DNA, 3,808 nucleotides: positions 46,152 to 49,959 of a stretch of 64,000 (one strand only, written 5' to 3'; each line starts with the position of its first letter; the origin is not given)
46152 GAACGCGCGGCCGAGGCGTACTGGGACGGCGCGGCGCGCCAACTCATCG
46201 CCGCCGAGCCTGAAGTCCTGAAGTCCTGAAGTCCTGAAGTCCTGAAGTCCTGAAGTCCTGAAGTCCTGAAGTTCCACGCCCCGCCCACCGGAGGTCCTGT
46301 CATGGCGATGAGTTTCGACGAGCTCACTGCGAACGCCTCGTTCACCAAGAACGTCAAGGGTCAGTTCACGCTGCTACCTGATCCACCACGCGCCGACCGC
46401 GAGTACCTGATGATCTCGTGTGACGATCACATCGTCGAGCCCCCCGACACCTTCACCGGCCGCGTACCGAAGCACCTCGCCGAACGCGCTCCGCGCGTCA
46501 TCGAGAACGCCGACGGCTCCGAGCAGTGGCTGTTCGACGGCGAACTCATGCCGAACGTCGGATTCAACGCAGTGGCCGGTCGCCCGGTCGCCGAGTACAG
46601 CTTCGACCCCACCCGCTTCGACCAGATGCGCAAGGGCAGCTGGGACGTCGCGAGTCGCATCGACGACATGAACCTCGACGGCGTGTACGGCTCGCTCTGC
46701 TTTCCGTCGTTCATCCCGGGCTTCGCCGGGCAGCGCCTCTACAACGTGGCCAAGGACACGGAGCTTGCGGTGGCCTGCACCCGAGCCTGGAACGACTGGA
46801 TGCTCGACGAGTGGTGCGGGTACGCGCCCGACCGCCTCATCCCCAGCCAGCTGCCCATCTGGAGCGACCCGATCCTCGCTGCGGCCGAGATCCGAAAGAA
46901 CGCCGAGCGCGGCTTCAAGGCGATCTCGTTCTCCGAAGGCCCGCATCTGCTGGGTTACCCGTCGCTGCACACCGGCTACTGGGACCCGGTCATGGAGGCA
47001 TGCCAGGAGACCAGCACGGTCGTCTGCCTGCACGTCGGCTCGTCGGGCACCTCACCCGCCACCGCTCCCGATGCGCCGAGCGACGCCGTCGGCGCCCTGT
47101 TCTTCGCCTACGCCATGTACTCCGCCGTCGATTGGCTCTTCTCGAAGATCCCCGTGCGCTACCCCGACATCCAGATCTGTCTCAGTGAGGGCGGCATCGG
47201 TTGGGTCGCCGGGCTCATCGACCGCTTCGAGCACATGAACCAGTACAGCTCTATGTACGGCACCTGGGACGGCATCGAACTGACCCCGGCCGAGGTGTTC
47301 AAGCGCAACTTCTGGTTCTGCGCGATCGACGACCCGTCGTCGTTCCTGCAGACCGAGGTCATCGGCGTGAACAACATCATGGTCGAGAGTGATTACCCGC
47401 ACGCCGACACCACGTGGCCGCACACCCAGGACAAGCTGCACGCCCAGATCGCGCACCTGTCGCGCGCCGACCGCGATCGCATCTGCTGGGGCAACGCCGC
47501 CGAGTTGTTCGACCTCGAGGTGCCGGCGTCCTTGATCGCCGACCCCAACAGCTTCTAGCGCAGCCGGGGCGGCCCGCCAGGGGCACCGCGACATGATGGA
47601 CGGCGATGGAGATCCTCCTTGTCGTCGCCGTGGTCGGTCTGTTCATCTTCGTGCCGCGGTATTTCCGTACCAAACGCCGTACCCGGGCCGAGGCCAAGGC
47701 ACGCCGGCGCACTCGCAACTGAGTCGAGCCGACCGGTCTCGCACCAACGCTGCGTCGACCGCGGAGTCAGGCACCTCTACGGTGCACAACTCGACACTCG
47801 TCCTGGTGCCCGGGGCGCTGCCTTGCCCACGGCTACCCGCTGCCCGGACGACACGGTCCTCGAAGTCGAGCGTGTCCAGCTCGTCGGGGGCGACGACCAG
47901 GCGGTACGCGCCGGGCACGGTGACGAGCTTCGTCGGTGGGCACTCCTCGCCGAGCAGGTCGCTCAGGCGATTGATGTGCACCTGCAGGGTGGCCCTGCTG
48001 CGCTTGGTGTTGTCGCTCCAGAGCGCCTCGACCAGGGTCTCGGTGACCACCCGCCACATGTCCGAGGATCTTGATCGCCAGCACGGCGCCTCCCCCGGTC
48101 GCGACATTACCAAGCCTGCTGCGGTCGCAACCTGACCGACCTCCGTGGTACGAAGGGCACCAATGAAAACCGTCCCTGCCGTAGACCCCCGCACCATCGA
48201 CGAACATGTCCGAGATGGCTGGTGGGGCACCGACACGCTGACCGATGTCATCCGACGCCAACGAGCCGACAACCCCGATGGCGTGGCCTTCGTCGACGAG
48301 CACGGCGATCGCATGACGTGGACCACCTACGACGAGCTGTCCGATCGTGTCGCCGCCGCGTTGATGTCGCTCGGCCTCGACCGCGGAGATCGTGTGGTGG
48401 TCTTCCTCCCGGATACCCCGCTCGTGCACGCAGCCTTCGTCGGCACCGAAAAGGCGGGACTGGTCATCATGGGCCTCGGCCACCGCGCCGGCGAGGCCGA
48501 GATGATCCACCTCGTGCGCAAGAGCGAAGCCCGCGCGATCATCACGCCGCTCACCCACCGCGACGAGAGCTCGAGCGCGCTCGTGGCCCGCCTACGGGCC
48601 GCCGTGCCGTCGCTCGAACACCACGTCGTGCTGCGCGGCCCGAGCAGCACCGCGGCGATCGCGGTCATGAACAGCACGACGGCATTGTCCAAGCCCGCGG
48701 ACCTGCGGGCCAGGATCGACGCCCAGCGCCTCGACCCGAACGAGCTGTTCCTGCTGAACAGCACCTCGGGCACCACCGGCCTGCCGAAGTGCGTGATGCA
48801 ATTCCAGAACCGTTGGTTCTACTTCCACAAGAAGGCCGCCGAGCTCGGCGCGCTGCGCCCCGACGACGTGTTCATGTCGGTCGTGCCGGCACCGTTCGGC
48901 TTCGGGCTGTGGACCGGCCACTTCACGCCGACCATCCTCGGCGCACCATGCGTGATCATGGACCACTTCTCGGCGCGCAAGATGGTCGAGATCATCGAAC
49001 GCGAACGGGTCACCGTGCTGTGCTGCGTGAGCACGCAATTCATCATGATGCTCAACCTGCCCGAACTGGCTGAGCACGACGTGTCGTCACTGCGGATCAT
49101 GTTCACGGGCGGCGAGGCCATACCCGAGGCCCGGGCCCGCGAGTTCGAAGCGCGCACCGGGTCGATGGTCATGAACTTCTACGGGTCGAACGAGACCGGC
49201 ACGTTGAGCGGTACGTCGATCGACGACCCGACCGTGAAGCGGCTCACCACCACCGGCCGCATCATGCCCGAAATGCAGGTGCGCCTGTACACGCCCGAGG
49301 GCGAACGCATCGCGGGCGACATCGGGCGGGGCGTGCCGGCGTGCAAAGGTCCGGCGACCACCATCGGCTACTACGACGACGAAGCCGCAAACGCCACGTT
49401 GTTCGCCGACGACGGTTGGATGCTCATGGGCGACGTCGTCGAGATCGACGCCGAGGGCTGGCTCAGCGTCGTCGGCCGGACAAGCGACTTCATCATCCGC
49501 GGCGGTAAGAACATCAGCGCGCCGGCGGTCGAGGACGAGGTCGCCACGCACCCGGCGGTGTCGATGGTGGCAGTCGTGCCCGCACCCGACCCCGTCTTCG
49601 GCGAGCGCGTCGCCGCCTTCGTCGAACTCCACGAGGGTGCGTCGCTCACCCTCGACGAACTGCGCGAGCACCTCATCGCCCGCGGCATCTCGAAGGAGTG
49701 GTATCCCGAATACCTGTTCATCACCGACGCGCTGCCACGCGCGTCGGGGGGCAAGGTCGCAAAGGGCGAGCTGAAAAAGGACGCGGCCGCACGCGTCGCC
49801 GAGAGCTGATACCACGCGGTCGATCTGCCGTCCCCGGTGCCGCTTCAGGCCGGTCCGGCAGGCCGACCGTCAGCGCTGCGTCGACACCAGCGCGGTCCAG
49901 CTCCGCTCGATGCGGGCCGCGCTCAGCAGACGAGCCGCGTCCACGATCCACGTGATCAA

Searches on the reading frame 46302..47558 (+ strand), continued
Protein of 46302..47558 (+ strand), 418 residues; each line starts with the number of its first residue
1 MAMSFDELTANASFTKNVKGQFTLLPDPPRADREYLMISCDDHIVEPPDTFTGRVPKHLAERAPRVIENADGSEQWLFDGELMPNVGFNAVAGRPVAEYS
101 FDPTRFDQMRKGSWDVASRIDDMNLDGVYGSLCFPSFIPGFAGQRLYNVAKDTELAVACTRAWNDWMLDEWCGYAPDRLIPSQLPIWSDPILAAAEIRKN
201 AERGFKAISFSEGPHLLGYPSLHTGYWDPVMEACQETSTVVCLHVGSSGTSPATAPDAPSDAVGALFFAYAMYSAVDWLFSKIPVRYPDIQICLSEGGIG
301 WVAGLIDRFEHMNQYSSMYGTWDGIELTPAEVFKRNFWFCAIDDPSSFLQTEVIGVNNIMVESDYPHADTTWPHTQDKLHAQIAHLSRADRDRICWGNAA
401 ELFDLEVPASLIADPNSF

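Call 19: find_related_loci(query=window:46302-47555:+, collection=genome_contigs, flank=3000)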
Query window:46302-47555:+ (418 aa) in genome_contigs; peptide patterns used: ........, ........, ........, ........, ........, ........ (x = any residue, [..] = any of these).
62 stretches matched a pattern; 54 encode a relative of the query (tblastn E <= 1e-3); 54 distinct loci.
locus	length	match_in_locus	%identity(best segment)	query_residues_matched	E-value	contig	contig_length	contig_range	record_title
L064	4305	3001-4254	95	1-418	0e+0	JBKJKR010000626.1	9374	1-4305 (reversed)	MAG: Acidimicrobiales bacterium isolate ant_bin.247 k117_3856486, whole genome shotgun sequence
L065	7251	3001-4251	78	1-418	0e+0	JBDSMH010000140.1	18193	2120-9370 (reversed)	MAG: Acidimicrobiales bacterium isolate cluster1_bin.389 k127_11410477, whole genome shotgun sequence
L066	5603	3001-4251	75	1-418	0e+0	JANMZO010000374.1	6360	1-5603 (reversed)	MAG: Acidimicrobiia bacterium isolate OTE_78_metabat_91 OTE_78_k141_3013153, whole genome shotgun sequence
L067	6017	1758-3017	60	4-418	6e-178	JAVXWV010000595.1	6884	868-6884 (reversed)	MAG: Mycobacterium sp. isolate BP_302 scaffold_708249, whole genome shotgun sequence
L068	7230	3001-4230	58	3-409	1e-158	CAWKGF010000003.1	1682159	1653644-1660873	MAG: uncultured Actinomycetes bacterium isolate MFD09222.bin.2.126 genome assembly, contig: contig_67085, whole genome s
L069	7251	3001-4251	78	1-418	0e+0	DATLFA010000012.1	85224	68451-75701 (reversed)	MAG TPA_asm: Acidimicrobiales bacterium isolate SMAG_U14390 k141_3425950, whole genome shotgun sequence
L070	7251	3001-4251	78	1-418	0e+0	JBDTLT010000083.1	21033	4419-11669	MAG: Acidimicrobiales bacterium isolate cluster3_bin.108 NODE_8680_length_21033_cov_14.544809, whole genome shotgun sequ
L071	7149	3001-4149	41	37-403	2e-89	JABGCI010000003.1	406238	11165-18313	Trujillonella endophytica strain CPCC 205247 Scaffold3_1, whole genome shotgun sequence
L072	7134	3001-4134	38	37-403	7e-80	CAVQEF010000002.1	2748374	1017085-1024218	MAG: uncultured Actinomycetota bacterium isolate MFD02416.bin.1.350 genome assembly, contig: contig_23941, whole genome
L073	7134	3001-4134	38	37-403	1e-79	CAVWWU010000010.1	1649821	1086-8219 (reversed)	MAG: uncultured Actinomycetota bacterium isolate MFD09495.bin.1.73 genome assembly, contig: contig_6317, whole genome sh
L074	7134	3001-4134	37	37-403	9e-79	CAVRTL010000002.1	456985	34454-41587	MAG: uncultured Actinomycetota bacterium isolate MFD02923.bin.1.142 genome assembly, contig: contig_13515, whole genome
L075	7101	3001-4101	38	38-403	6e-75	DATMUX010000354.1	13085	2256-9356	MAG TPA_asm: Acidimicrobiia bacterium isolate SMAG_U13053 k141_805098, whole genome shotgun sequence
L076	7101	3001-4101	38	38-403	2e-74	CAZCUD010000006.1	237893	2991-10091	MAG TPA_asm: uncultured Bifidobacteriaceae bacterium isolate binchicken_co179_372 genome assembly, contig: NODE_215_leng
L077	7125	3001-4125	37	34-405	1e-74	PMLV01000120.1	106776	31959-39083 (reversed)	MAG: Acidimicrobiaceae bacterium isolate palsa_740 73.20120700_P3D.127_contig_9863, whole genome shotgun sequence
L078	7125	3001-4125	37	34-405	6e-74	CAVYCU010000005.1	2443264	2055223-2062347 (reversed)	MAG: uncultured Acidimicrobiaceae bacterium isolate MFD04540.bin.2.87 genome assembly, contig: contig_4948, whole genome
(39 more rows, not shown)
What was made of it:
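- Tried and rejected: The closest is a 95% aa relative (call 19), so the taxonomy rests on record titles: Acidimicrobiales / 'Actinobacteria bacterium' MAGs from freshwater metagenomes.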

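Call 24: find_encoding_contigs(protein=P0027, flank=3000, max_places=6)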
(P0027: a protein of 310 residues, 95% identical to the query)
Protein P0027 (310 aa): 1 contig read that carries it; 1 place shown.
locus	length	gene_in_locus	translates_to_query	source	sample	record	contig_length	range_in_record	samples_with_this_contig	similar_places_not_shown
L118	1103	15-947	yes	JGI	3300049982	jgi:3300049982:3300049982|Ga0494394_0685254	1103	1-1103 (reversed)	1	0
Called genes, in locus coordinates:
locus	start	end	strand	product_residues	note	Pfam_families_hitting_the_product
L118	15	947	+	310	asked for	PF04909:Amidohydro_2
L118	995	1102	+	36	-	?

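Call 25: find_encoding_contigs(protein=P0121, flank=1500, max_places=8)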
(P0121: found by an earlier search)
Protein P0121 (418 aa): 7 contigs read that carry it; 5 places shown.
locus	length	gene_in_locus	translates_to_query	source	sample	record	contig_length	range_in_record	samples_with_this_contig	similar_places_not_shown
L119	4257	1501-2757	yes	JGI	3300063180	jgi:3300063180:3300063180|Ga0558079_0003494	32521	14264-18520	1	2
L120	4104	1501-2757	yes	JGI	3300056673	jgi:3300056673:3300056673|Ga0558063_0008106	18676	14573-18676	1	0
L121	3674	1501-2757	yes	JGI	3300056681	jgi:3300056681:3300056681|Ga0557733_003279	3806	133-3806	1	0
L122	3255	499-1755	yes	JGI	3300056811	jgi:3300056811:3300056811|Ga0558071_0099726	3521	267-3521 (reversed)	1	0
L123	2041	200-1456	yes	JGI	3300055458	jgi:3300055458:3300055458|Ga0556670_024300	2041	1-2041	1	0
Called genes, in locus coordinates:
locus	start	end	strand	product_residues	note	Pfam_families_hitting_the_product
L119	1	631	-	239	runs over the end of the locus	PF01479:S4, PF00849:PseudoU_synth_2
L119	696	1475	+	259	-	PF00596:Aldolase_II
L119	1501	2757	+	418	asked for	PF04909:Amidohydro_2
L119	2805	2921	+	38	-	-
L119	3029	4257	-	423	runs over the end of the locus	-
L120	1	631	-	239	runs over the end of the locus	PF01479:S4, PF00849:PseudoU_synth_2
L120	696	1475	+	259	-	PF00596:Aldolase_II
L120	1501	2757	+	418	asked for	PF04909:Amidohydro_2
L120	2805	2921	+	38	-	-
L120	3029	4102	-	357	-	?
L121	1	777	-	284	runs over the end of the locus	PF01479:S4, PF00849:PseudoU_synth_2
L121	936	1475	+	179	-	PF00596:Aldolase_II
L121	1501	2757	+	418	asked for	PF04909:Amidohydro_2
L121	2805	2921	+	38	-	-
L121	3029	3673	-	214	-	?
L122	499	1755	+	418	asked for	PF04909:Amidohydro_2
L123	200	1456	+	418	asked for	PF04909:Amidohydro_2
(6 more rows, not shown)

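Call 26: find_encoding_contigs(protein=P0123, flank=1500, max_places=4)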
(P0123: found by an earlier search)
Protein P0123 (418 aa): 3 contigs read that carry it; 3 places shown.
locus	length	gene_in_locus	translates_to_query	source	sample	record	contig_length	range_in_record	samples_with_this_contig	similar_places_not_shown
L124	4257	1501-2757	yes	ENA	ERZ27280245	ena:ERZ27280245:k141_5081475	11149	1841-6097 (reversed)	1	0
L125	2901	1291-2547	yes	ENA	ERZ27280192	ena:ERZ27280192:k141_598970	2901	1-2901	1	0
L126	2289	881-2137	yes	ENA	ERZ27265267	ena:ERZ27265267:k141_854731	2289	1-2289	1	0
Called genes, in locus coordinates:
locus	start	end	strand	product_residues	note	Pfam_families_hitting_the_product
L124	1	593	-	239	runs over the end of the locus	PF01479:S4, PF00849:PseudoU_synth_2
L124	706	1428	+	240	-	PF00596:Aldolase_II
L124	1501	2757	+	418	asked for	PF04909:Amidohydro_2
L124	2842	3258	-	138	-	-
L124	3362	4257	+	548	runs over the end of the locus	PF00501:AMP-binding, PF13193:AMP-binding_C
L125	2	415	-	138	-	?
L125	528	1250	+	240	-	PF00596:Aldolase_II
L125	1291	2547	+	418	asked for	PF04909:Amidohydro_2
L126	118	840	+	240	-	PF00596:Aldolase_II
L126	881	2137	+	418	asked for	PF04909:Amidohydro_2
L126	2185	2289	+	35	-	?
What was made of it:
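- The 4-unit alleles are on k141_ contigs (call 26).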

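Call 27: find_encoding_contigs(protein=P0130, flank=1500, max_places=4)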
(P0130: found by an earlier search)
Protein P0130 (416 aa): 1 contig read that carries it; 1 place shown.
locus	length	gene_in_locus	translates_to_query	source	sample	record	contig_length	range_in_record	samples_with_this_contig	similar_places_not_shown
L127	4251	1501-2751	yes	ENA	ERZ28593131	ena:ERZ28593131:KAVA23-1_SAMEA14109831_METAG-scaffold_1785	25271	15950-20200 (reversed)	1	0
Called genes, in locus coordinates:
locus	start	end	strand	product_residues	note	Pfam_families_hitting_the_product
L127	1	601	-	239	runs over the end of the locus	PF01479:S4, PF00849:PseudoU_synth_2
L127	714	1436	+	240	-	PF00596:Aldolase_II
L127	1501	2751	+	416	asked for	PF04909:Amidohydro_2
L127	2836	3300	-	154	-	-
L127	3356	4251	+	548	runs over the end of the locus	PF00501:AMP-binding, PF13193:AMP-binding_C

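Call 38: find_encoding_contigs(protein=P0122, flank=1500, max_places=4)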
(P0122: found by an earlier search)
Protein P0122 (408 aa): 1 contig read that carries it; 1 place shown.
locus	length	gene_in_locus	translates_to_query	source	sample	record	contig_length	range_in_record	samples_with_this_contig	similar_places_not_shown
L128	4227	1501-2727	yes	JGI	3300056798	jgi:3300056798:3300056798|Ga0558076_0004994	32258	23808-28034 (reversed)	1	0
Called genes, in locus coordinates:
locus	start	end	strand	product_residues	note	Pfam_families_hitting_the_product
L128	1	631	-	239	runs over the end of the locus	PF01479:S4, PF00849:PseudoU_synth_2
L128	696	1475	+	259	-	PF00596:Aldolase_II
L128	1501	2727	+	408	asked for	PF04909:Amidohydro_2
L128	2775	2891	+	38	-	-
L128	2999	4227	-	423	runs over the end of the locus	-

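Call 39: find_encoding_contigs(protein=P0125, flank=1500, max_places=4)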
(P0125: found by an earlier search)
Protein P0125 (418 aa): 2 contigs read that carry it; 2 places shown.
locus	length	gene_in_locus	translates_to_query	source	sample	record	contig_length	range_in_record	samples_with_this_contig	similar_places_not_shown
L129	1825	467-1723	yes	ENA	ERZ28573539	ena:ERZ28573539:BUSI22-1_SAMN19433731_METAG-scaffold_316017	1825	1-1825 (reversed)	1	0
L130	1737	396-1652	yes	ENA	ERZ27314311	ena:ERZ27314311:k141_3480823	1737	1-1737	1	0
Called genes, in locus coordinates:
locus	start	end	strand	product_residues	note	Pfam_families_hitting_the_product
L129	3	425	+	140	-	?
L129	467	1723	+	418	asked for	PF04909:Amidohydro_2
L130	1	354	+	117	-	?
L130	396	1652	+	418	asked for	PF04909:Amidohydro_2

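Call 40: find_encoding_contigs(protein=P0127, flank=1500, max_places=4)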
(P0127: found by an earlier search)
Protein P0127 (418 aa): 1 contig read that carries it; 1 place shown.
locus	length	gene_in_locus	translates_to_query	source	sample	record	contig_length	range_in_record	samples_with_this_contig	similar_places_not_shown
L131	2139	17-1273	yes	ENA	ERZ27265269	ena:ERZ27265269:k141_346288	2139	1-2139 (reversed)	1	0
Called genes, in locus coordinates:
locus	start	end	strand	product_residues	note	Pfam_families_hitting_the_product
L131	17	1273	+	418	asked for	PF04909:Amidohydro_2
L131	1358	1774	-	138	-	-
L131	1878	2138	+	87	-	?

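Call 41: find_encoding_contigs(protein=P0128, flank=1500, max_places=4)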
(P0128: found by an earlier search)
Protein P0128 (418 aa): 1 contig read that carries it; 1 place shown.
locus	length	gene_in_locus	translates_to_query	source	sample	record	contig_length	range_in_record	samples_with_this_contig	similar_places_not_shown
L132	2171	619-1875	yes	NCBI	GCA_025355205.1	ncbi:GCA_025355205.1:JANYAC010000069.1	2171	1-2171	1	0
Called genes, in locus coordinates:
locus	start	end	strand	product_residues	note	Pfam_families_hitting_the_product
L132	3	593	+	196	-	?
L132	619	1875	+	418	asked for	PF04909:Amidohydro_2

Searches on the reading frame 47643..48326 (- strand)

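Call 6: search_protein_families(library=pfam, proteins=[window:47643-48326:-])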
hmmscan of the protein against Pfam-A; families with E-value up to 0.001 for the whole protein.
window:47643-48326:- (227 aa): 1 family
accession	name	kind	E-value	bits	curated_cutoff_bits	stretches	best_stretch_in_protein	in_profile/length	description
PF00486.34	Trans_reg_C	-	9.5e-05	22.8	26.2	1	95-139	27-72/77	Transcriptional regulatory protein, C terminal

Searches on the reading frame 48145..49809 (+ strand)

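Call 6: search_protein_families(library=pfam, proteins=[window:48145-49809:+])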
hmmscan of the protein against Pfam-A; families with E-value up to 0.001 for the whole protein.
window:48145-49809:+ (554 aa): 2 families
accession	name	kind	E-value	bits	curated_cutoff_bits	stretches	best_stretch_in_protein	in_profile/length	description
PF00501.34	AMP-binding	-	2.9e-68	230.9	29.9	1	37-410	2-384/384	AMP-binding enzyme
PF13193.12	AMP-binding_C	-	1.8e-11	45.2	24.5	1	462-537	2-76/76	AMP-binding enzyme C-terminal domain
